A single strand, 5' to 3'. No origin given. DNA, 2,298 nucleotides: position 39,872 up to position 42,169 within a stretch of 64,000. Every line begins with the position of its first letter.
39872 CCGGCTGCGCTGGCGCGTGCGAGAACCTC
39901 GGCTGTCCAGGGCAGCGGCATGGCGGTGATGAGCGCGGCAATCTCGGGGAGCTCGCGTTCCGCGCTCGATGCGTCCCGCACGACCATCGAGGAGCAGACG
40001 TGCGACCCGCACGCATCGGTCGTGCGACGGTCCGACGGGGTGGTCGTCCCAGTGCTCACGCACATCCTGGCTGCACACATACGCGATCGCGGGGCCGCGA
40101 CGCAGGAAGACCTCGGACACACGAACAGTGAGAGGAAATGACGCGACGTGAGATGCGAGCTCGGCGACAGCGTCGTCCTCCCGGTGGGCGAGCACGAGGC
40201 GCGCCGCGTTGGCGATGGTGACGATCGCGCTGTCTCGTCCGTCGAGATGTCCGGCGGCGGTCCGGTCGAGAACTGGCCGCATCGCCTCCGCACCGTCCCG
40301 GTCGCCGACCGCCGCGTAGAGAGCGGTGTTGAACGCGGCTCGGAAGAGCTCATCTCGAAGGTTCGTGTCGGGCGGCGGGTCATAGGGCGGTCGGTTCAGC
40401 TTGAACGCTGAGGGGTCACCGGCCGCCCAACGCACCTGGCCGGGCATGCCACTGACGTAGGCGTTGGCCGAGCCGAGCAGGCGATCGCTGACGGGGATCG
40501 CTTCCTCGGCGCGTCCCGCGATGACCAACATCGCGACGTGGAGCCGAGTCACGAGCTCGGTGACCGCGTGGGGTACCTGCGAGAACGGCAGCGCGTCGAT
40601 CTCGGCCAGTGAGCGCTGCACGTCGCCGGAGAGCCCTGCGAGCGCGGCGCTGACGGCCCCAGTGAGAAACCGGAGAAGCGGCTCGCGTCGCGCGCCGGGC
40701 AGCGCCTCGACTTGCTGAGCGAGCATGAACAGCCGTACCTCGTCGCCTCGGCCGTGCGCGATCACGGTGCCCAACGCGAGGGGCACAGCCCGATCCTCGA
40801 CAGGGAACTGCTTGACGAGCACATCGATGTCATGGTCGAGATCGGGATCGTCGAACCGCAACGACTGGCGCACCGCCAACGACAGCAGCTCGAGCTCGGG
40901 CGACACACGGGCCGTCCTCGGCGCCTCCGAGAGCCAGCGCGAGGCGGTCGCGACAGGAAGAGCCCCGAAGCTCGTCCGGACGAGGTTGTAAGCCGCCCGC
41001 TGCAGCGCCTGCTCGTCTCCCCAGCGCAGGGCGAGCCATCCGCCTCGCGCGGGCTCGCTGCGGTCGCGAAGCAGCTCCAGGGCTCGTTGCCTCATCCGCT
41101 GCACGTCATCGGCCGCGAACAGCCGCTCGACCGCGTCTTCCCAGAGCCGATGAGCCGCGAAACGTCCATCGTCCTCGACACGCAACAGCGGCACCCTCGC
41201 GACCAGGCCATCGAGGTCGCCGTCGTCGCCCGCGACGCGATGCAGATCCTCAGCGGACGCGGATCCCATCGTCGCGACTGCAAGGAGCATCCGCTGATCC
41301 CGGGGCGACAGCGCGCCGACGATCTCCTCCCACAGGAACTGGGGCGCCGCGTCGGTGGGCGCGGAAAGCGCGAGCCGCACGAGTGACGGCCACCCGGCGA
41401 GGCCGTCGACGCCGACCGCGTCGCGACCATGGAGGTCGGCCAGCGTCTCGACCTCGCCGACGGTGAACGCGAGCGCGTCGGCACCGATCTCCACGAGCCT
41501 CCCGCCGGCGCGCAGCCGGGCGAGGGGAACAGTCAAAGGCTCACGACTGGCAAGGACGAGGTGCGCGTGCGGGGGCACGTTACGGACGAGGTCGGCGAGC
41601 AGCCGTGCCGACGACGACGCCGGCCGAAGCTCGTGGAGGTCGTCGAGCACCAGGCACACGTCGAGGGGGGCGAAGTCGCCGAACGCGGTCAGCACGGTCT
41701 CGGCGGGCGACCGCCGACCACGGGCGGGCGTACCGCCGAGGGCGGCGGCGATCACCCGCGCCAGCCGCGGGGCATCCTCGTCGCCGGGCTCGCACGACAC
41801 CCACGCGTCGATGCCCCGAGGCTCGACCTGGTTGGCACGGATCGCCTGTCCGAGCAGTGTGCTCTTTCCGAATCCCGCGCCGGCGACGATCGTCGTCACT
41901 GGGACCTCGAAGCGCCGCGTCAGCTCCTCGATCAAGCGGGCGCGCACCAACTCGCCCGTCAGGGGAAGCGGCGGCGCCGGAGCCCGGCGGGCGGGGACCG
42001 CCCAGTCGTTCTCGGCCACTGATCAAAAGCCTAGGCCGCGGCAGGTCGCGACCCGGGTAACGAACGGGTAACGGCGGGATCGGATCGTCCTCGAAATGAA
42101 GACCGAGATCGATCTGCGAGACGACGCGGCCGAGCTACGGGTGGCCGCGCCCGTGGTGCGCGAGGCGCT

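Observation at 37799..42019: Inverted AfsR-like architecture: MalT-type STAND NTPase with C-terminal SARP module, translationally coupled to a cell-wall amidase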

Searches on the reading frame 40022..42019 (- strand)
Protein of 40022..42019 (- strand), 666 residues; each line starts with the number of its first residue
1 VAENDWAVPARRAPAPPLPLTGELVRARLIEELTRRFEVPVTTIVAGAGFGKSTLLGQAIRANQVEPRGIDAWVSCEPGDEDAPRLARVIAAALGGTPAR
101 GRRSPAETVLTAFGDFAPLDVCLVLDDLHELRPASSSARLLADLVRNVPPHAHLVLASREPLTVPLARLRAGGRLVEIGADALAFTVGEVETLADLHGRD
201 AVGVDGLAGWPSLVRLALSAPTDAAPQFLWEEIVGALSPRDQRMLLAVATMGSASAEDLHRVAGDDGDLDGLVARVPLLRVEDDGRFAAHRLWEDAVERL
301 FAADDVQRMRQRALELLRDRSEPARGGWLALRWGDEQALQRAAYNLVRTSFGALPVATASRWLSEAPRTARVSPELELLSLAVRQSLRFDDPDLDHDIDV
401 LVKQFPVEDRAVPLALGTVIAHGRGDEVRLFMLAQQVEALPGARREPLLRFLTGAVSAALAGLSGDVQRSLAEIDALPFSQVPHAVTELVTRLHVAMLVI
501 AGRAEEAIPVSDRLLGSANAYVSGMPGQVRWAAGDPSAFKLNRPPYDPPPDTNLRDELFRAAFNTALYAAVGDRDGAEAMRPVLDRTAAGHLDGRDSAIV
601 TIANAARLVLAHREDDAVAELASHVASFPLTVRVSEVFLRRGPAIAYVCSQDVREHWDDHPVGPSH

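Call 6: find_homologous_proteins(query=window:40022-42019:-)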
Query window:40022-42019:- (666 aa): 577 proteins with E <= 0.001 among 8000 candidates; the best 120 are listed.
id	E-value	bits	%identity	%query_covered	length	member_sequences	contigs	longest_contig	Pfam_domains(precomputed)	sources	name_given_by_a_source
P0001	0.0e+0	1223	84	100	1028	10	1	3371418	PF03704.24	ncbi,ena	-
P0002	2.3e-215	735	57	98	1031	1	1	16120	PF03704.24,PF13401.13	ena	-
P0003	7.2e-209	714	55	97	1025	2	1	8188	PF03704.24,PF13401.13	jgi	jgi:LuxR family transcriptional regulator, maltose regulon positive regulatory protein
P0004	1.3e-192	660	59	85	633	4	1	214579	PF13401.13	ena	-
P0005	8.5e-188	644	52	100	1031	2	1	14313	PF03704.24,PF13401.13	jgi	jgi:LuxR family maltose regulon positive regulatory protein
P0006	6.5e-184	631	52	98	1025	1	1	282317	PF03704.24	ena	-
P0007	8.4e-183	628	51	100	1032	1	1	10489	PF03704.24,PF25873.1,PF13401.13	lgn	-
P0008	1.3e-182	627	51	98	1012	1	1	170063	PF03704.24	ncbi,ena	-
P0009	1.7e-182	627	50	98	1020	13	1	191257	PF03704.24,PF13401.13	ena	-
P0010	3.6e-181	622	51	97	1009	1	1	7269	PF03704.24,PF13401.13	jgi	jgi:DNA-binding SARP family transcriptional activator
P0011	6.2e-181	621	51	100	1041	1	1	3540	PF03704.24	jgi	jgi:DNA-binding SARP family transcriptional activator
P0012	2.8e-179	616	50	99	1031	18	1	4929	PF03704.24,PF13401.13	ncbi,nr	ncbi:MAG TPA: BTAD domain-containing putative transcriptional regulator [Desertimonas sp.]|nr:BTAD d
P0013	2.9e-179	616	51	98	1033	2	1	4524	PF03704.24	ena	-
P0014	6.7e-179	615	50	99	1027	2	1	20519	PF03704.24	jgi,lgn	jgi:DNA-binding SARP family transcriptional activator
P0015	7.3e-178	611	51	96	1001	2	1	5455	PF03704.24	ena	-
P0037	1.6e-169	584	47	100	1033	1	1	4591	PF03704.24,PF27144.1,PF13401.13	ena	-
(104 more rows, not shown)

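Call 8: find_encoding_contigs(protein=P0001, flank=8000, max_places=3)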
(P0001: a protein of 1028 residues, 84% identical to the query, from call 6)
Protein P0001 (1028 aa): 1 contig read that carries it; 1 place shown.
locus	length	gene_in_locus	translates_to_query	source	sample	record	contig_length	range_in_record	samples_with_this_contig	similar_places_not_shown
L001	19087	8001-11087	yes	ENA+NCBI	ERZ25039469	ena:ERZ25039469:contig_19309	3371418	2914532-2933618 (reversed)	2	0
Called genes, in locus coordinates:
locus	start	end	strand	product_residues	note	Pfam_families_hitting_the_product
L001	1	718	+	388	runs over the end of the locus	PF00296:Bac_luciferase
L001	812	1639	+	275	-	PF12146:Hydrolase_4, PF00561:Abhydrolase_1, PF00975:Thioesterase (weak), PF12697:Abhydrolase_6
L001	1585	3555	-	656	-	PF01757:Acyl_transf_3, PF19040:SGNH, PF04311:DUF459, PF13472:Lipase_GDSL_2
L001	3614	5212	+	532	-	PF01266:DAO (faint), PF01494:FAD_binding_3, PF21274:Rng_hyd_C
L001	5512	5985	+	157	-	PF07638:Sigma70_ECF (weak)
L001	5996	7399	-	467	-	PF20091:Abhydrolase_10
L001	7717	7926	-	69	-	-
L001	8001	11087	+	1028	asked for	PF03704:BTAD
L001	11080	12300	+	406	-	PF01510:Amidase_2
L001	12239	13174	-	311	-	PF00795:CN_hydrolase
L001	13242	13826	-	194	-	PF00072:Response_reg, PF00486:Trans_reg_C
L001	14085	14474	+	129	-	PF13622:4HBT_3 (faint), PF03061:4HBT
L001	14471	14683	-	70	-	-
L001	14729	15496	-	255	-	PF05724:TPMT, PF02353:CMAS (weak), PF13847:Methyltransf_31, PF08241:Methyltransf_11, PF08242:Methyltransf_12, PF13649:Methyltransf_25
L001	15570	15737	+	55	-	-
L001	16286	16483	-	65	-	-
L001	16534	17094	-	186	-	-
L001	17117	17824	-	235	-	PF13468:Glyoxalase_3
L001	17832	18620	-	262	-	PF00378:ECH_1, PF16113:ECH_2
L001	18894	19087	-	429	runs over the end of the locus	PF13176:TPR_7 (faint)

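Call 17: find_related_loci(query=A2, collection=genome_contigs, flank=6000)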
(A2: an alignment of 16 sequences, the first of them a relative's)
Query A2 (1028 aa) in genome_contigs; peptide patterns used: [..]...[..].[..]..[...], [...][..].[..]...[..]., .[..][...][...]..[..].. (x = any residue, [..] = any of these).
353 stretches matched a pattern; 214 encode a relative of the query (tblastn E <= 1e-3); the best 80 are kept; 79 distinct loci.
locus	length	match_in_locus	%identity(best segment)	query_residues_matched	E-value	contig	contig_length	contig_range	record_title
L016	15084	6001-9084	100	1-1028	0e+0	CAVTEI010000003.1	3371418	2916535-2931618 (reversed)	MAG: uncultured Acidimicrobiales bacterium isolate MFD00962.bin.2.274 genome assembly, contig: contig_19309, whole genom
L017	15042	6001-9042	50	7-1019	0e+0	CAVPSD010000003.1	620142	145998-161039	MAG: uncultured Acidimicrobiales bacterium isolate MFD10007.bin.2.165 genome assembly, contig: contig_11567, whole genom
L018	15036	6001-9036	47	11-1019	0e+0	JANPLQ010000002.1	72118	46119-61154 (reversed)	MAG: Ilumatobacteraceae bacterium isolate VAR_48_metabat_91 VAR_48_k141_3881184, whole genome shotgun sequence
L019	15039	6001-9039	50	11-1019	0e+0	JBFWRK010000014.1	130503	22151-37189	MAG: Acidimicrobiia bacterium isolate CA_2019_TPBF_204 NODE_1281_length_130503_cov_31.371249_TPBF, whole genome shotgun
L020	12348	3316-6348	48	11-1019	0e+0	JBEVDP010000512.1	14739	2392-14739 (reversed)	MAG: Acidimicrobiia bacterium isolate T2R1BO.metabat2.24 T2R1BO.metabat2.24_k133_8611422, whole genome shotgun sequence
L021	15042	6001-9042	48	11-1019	0e+0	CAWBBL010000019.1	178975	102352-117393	MAG: Ilumatobacteraceae bacterium isolate MFD02840.bin.1.303 genome assembly, contig: contig_4295, whole genome shotgun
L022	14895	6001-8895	49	20-979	0e+0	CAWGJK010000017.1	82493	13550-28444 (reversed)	MAG: uncultured Acidimicrobiia bacterium isolate MFD05747.bin.2.16 genome assembly, contig: contig_36605, whole genome s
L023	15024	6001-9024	45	10-1015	0e+0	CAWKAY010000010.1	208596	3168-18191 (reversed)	MAG: uncultured Acidimicrobiaceae bacterium isolate MFD09779.bin.1.222 genome assembly, contig: contig_8438, whole genom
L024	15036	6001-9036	49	11-1016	0e+0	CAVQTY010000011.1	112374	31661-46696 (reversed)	MAG: Ilumatobacteraceae bacterium isolate MFD06742.bin.2.180 genome assembly, contig: contig_47006, whole genome shotgun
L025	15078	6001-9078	47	11-1023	0e+0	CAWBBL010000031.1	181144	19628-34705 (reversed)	MAG: Ilumatobacteraceae bacterium isolate MFD02840.bin.1.303 genome assembly, contig: contig_67292, whole genome shotgun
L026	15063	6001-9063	47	8-1016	0e+0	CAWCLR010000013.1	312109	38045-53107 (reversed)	MAG: uncultured Acidimicrobiales bacterium isolate MFD05454.bin.1.266 genome assembly, contig: contig_30191, whole genom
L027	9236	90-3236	45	1-1018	0e+0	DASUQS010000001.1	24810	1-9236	MAG TPA_asm: Acidimicrobiales bacterium isolate SMAG_U1687 k141_1553764, whole genome shotgun sequence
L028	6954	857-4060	44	1-1018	0e+0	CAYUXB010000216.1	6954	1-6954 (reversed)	MAG TPA_asm: uncultured Acidimicrobiaceae bacterium isolate SRP220891_co3_373 genome assembly, contig: NODE_20123_length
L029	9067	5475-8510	47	11-1019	0e+0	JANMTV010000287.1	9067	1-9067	MAG: Ilumatobacteraceae bacterium isolate SOY_29_concoct_399_sub SOY_29_k141_5422804, whole genome shotgun sequence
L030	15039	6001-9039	44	11-1019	0e+0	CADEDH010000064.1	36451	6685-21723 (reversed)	MAG: uncultured actinobacterium isolate Actinobacteria sp. RBC023 genome assembly, contig: MAG023_64, whole genome shotg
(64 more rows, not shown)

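Call 21: search_protein_families(library=pfam, proteins=[P0001, P0002, P0007, P0037, L001:11080-12300:+], max_evalue=0.1)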
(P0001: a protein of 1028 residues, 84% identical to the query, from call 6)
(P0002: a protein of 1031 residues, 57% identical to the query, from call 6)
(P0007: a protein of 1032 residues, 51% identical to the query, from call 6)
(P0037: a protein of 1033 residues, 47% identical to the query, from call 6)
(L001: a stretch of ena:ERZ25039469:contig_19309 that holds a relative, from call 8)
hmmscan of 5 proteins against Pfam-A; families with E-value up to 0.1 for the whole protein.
P0001 (1028 aa): 9 families
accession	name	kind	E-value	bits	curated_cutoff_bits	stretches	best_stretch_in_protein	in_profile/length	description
PF03704.23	BTAD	-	1.4e-17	64.9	22.1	1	873-1014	2-144/146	Bacterial transcriptional activator domain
PF13432.12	TPR_16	-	0.001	19.9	32.7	1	882-966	2-64/65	Tetratricopeptide repeat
PF07719.23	TPR_2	-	0.0056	17.1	27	0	934-964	2-32/34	Tetratricopeptide repeat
PF05729.18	NACHT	-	0.012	15.9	26.7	0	121-161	83-131/167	NACHT domain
PF13428.12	TPR_14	-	0.024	15.7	23.5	1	934-972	2-40/44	Tetratricopeptide repeat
PF13401.12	AAA_22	-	0.024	15.4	27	0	41-144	7-104/130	AAA domain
PF00486.34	Trans_reg_C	-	0.03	14.8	26.2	1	809-846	25-61/77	Transcriptional regulatory protein, C terminal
PF25199.1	nSTAND_NTPase5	-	0.051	13.8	34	0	4-60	9-62/145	Novel STAND NTPase 5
PF13424.12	TPR_12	-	0.07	13.8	30.1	0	935-963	5-33/77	Tetratricopeptide repeat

P0002 (1031 aa): 7 families
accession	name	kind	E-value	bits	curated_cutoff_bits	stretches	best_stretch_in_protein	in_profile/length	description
PF03704.23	BTAD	-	1.5e-10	42.1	22.1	1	875-1014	1-141/146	Bacterial transcriptional activator domain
PF13401.12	AAA_22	-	2.4e-06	28.3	27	1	42-136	7-100/130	AAA domain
PF05729.18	NACHT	-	0.0085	16.4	26.7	1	44-161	3-132/167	NACHT domain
PF25199.1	nSTAND_NTPase5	-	0.01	16.1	34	1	28-65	31-66/145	Novel STAND NTPase 5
PF12487.13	DUF3703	-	0.011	16.1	22.3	1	882-916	9-43/109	Protein of unknown function (DUF3703)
PF00486.34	Trans_reg_C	-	0.026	15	26.2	0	801-848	12-60/77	Transcriptional regulatory protein, C terminal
PF22737.1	NNH6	-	0.041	14.5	27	0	796-845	21-70/114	NACHT N-terminal Helical domain 6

P0007 (1032 aa): 2 families
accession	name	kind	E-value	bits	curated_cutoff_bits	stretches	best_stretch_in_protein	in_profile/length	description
PF03704.23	BTAD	-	9.1e-15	55.7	22.1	1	878-1017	1-141/146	Bacterial transcriptional activator domain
PF13401.12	AAA_22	-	2.9e-06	28.1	27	1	38-142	4-104/130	AAA domain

P0037 (1033 aa): 8 families
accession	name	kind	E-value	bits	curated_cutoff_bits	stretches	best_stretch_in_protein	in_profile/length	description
PF03704.23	BTAD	-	2e-15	57.9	22.1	1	875-1014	1-141/146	Bacterial transcriptional activator domain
PF13401.12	AAA_22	-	3.7e-06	27.7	27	1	38-139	4-101/130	AAA domain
PF13245.12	AAA_19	-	0.015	15.9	25.1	1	32-87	4-58/134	AAA domain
PF14559.12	TPR_19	-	0.019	15.7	25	1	937-976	26-65/68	Tetratricopeptide repeat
PF25199.1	nSTAND_NTPase5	-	0.019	15.3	34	1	32-60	34-62/145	Novel STAND NTPase 5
PF00486.34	Trans_reg_C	-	0.042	14.4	26.2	0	800-850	11-62/77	Transcriptional regulatory protein, C terminal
PF13428.12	TPR_14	-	0.059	14.5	23.5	1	938-975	3-40/44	Tetratricopeptide repeat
PF13604.12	AAA_30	-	0.091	12.9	27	0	40-66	19-45/191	AAA domain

L001:11080-12300:+ (406 aa): 1 family
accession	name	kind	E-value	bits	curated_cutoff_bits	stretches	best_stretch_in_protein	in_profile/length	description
PF01510.30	Amidase_2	-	6e-13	49.7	26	1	69-224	3-131/131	N-acetylmuramoyl-L-alanine amidase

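Call 22: search_solved_structures(query=A2, max_evalue=0.01)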
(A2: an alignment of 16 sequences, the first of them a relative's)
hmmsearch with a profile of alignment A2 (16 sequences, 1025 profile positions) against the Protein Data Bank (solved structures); distinct sequences matched with E-value up to 0.01: 7.
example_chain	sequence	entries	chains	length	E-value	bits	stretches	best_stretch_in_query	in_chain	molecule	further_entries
8bob_C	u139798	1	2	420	4.3e-25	91.3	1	13-337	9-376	HTH-type transcriptional regulator MalT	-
2fez_A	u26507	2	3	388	4.5e-16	61.4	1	765-1011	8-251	Probable regulatory protein embR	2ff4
8hvr_I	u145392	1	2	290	1.3e-11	46.6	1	764-1010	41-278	Regulatory protein AfsR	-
8bu0_A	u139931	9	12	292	1.4e-05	26.7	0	920-968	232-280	Consensus tetratricopeptide repeat protein | Crystal structure of an 8-repeat consensus TPR superhelix with Zinc. | Monomer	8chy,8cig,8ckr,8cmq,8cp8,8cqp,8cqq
9qhb_A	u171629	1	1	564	2.2e-05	26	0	924-969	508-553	Engineered tetratricopeptide repeat protein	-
9gzg_A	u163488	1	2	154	0.0032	18.9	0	922-969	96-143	Engineered CTPR protein with glutamic acids for conductivity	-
9qhc_A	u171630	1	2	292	0.0074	17.7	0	921-966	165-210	Engineered tetratricopeptide repeat protein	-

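Call 27: search_protein_families(library=ncbifam, proteins=[P0001, window:40022-42019:-], max_evalue=0.01)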
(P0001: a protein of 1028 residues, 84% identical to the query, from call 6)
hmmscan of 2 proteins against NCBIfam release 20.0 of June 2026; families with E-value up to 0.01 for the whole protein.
P0001 (1028 aa): 2 families
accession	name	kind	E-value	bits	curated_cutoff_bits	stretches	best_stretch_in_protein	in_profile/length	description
NF003420.0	PRK04841.1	equivalog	3.5e-10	38.6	537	1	17-201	10-202/903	HTH-type transcriptional regulator MalT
NF041231.1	BagI_FevR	exception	0.00035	20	500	1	792-1006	14-223/315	AfsR/SARP family transcriptional regulator BagI/FevR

window:40022-42019:- (666 aa): 1 family
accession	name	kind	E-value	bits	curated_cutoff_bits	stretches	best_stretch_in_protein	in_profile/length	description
NF003420.0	PRK04841.1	equivalog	6.8e-13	47.5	537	1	17-198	10-199/903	HTH-type transcriptional regulator MalT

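Call 46: search_protein_families(library=padloc, proteins=[P0001, L001:7717-7926:-], max_evalue=0.01)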
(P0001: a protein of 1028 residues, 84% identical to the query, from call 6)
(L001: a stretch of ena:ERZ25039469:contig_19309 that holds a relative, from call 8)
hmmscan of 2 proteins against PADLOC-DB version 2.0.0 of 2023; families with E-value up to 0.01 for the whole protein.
P0001 (1028 aa): 1 family
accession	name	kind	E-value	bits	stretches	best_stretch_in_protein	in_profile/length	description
PDLC04149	HEC-04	-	0.00029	17.6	1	24-68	32-77/494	-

L001:7717-7926:- (69 aa): 0 families

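Call 50: search_protein_families(library=pfam, alignment_id=A5, max_evalue=0.0001)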
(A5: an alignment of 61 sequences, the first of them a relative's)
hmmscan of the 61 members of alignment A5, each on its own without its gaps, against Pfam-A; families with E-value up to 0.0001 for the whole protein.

A. member 1, L016:3999-5399:- (467 aa): 1 family
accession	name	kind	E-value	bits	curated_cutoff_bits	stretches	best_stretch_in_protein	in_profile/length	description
PF20091.5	Abhydrolase_10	-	2e-127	426.2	23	1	10-452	1-427/429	Alpha/beta hydrolase domain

B. families by the number of members that match (of 61 scanned): 35 families (the first 25 are shown)
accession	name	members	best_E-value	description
PF02773.21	S-AdoMet_synt_C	7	3.8e-67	S-adenosylmethionine synthetase, C-terminal domain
PF02772.21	S-AdoMet_synt_M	6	3e-45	S-adenosylmethionine synthetase, central domain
PF00438.25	S-AdoMet_synt_N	6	6.7e-43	S-adenosylmethionine synthetase, N-terminal domain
PF03704.23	BTAD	6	3.1e-37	Bacterial transcriptional activator domain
PF13191.12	AAA_16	5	3.5e-21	AAA ATPase domain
PF00486.34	Trans_reg_C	4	6.9e-11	Transcriptional regulatory protein, C terminal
PF13401.12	AAA_22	4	7.1e-06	AAA domain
PF01862.21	PvlArgDC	3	2.6e-28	Pyruvoyl-dependent arginine decarboxylase (PvlArgDC)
PF07969.17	Amidohydro_3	2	5.6e-98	Amidohydrolase family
PF00291.31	PALP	2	3.3e-71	Pyridoxal-phosphate dependent enzyme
PF01979.26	Amidohydro_1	2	1.3e-13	Amidohydrolase family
PF20091.5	Abhydrolase_10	1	2e-127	Alpha/beta hydrolase domain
PF00909.26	Ammonium_transp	1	2.6e-126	Ammonium Transporter Family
PF00266.25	Aminotran_5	1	1.7e-78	Aminotransferase class-V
PF00082.27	Peptidase_S8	1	1.2e-62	Subtilase family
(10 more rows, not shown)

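Call 52: predict_structure(alignment_id=A2)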
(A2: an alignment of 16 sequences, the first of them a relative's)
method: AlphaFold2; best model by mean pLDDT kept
length: 1028 residues; sequences in the alignment: 16
mean_pLDDT: 84.7   pTM: 0.60
mean pLDDT of the five models: 84.7, 82.8, 82.3, 80.3, 78.6
residues with pLDDT >= 90: 449; 70-90: 459; 50-70: 90; < 50: 30
segments of 3 or more residues with pLDDT < 50: 1-6, 19-24, 203-208, 1022-1028
pLDDT, mean of each block of 10 residues (from residue 1): 45 53 56 82 74 72 76 83 87 73 82 85 90 86 90 89 80 83 60 54 50 58 57 78 92 91 90 82 86 79 89 90 89 90 91 85 89 92 86 90 87 91 88 89 84 91 92 92 87 95 95 85 91 88 65 83 94 92 89 90 97 96 95 91 95 95 93 96 89 94 97 91 86 91 92 88 77 92 85 91 91 91 91 91 78 79 80 93 80 86 92 88 90 94 86 93 91 91 90 92 83 78 42
secondary structure, 60 per line:
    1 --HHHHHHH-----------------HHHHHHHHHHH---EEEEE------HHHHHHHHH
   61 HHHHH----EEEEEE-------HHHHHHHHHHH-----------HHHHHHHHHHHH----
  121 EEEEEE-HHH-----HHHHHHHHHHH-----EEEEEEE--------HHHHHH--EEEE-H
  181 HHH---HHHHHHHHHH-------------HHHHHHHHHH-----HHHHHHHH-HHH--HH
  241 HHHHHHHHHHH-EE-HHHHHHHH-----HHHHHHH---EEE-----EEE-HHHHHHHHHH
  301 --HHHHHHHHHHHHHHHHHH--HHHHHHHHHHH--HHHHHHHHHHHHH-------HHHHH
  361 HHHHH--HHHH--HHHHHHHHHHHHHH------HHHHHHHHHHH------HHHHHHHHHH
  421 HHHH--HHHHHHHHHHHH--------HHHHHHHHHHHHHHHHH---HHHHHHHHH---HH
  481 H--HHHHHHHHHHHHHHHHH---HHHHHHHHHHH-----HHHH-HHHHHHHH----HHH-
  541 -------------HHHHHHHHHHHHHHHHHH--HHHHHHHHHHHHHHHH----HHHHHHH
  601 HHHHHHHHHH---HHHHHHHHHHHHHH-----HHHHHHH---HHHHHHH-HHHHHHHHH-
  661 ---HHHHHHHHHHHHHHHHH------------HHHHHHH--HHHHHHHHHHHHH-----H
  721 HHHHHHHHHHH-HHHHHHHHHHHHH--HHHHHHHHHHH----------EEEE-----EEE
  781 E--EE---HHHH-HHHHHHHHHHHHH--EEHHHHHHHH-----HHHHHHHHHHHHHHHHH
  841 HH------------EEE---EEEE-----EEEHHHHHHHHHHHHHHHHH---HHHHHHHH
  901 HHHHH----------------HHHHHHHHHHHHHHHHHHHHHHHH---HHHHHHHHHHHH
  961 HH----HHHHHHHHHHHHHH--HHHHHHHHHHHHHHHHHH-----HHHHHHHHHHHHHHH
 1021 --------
elements in order (helices of 4 or more, strands of 3 or more residues): H3-9 H27-37 E41-45 H52-65 E70-75 H83-93 H105-116 E121-126 H136-146 E152-158 H167-172 E175-178 H180-183 H187-196 H210-219 H225-232 H239-251 H256-263 H269-275 E279-281 E287-289 H291-300 H303-320 H323-333 H336-348 H356-365 H368-371 H374-387 H394-404 H411-424 H427-438 H447-463 H467-475 H484-500 H504-514 H520-523 H525-532 H554-571 H574-589 H594-610 H614-627 H633-639 H643-649 H651-659 H664-680 H693-699 H702-714 H720-731 H733-745 H748-758 E769-772 E778-781 H789-792 H794-806 H811-818 H824-842 E855-857 E861-864 E870-872 H873-889 H893-905 H922-945 H949-962 H967-980 H983-1000 H1006-1020

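Call 54: search_protein_families(library=pfam, alignment_id=A6, max_evalue=0.001)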
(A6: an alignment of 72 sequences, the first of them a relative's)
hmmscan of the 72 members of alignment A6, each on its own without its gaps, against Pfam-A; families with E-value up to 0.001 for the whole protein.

A. member 1, L016:9077-10297:+ (407 aa): 1 family
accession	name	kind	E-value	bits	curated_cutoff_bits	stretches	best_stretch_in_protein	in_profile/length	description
PF01510.30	Amidase_2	-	6.1e-13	49.7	26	1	70-225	3-131/131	N-acetylmuramoyl-L-alanine amidase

B. families by the number of members that match (of 72 scanned): 66 families (the first 25 are shown)
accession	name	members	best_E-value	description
PF00353.25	HemolysinCabind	19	9.7e-35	RTX calcium-binding nonapeptide repeat (4 copies)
PF00266.25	Aminotran_5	4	1.1e-82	Aminotransferase class-V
PF07690.21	MFS_1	3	3.4e-42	Major Facilitator Superfamily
PF03704.23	BTAD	3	2.4e-30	Bacterial transcriptional activator domain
PF01370.27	Epimerase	2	8.3e-45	NAD dependent epimerase/dehydratase family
PF02719.21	Polysacc_synt_2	2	3.5e-06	Polysaccharide biosynthesis protein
PF00296.26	Bac_luciferase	1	1.1e-56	Luciferase-like monooxygenase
PF06224.18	AlkZ-like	1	3.9e-52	DNA glycosylase AlkZ-like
PF00797.23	Acetyltransf_2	1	8.8e-52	N-acetyltransferase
PF00891.24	Methyltransf_2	1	1.1e-48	O-methyltransferase domain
PF00005.33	ABC_tran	1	4e-37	ABC transporter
PF05201.20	GlutR_N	1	1e-36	Glutamyl-tRNAGlu reductase, N-terminal domain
PF01596.23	Methyltransf_3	1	1e-35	O-methyltransferase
PF08002.16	DUF1697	1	3.1e-35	Protein of unknown function (DUF1697)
PF02653.21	BPD_transp_2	1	1e-31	Branched-chain amino acid transport system / permease component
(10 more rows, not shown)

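Call 56: fold_search(model_id=the predicted structure, library=pdb)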
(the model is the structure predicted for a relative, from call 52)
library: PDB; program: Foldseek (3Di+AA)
matches with E <= 10: 1271; with E <= 0.001: 27
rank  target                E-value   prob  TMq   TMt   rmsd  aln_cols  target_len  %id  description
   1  8bob_C                1.4e-09  1.00  0.18  0.42  20.1       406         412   20  Structural basis for negative regulation of the maltose system (released 2023-10-18)
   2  6mfv_A                8.6e-09  1.00  0.25  0.35  24.8       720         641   15  Crystal structure of the Signal Transduction ATPase with Numerous Domains (STAND) protein with a tetratricopeptide rep (released 2019-02-20)
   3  8k60_J                4.7e-06  1.00  0.21  0.76   4.0       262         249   24  Cryo-EM structure of Streptomyces coelicolor transcription initiation complex with the global transcription factor Afs (released 2024-07-31)
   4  2ff4_A                5.6e-06  1.00  0.22  0.55   3.8       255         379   23  Mycobacterium tuberculosis EmbR in complex with low affinity phosphopeptide (released 2006-01-24)
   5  2fez                  6.2e-06  1.00  0.22  0.55   3.5       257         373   23  Mycobacterium tuberculosis EmbR (released 2006-01-24)
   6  8hvr_I                1.2e-05  1.00  0.21  0.77   3.6       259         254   24  Cryo-EM structure of AfsR-dependent transcription activation complex with afsS promoter (released 2023-12-27)
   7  8k60_I                1.2e-05  1.00  0.21  0.76   4.1       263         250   26  Cryo-EM structure of Streptomyces coelicolor transcription initiation complex with the global transcription factor Afs (released 2024-07-31)
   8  2ff4_B                2.3e-05  1.00  0.22  0.56   3.6       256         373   23  Mycobacterium tuberculosis EmbR in complex with low affinity phosphopeptide (released 2006-01-24)
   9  4buj_B                9.2e-05  1.00  0.15  0.13  34.4      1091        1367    9  Crystal structure of the S. cerevisiae Ski2-3-8 complex (released 2013-08-28)
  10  8fgw_D                1.7e-04  1.00  0.17  0.15  28.1      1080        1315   10  Human IFT-A complex structures provide molecular insights into ciliary transport (released 2023-02-22)
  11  1fnn_A                2.2e-04  1.00  0.18  0.41   9.6       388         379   14  CRYSTAL STRUCTURE OF CDC6P FROM PYROBACULUM AEROPHILUM (released 2000-10-04)
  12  9hvq_Q                2.3e-04  1.00  0.14  0.15  32.2       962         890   10  Structure of the transcribing Pol II-DSIF-PAF-SPT6-RECQL5 complex (released 2025-07-16)
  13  7jgr_G                2.5e-04  1.00  0.15  0.37  16.4       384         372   14  Structure of Drosophila ORC bound to DNA (84 bp) and Cdc6 (released 2020-09-09)
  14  8dgf_B                2.7e-04  1.00  0.21  0.17  29.9      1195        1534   11  Avs4 bound to phage PhiV-1 portal (released 2022-08-03)
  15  4buj_F                3.0e-04  1.00  0.14  0.12  38.2      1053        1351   10  Crystal structure of the S. cerevisiae Ski2-3-8 complex (released 2013-08-28)
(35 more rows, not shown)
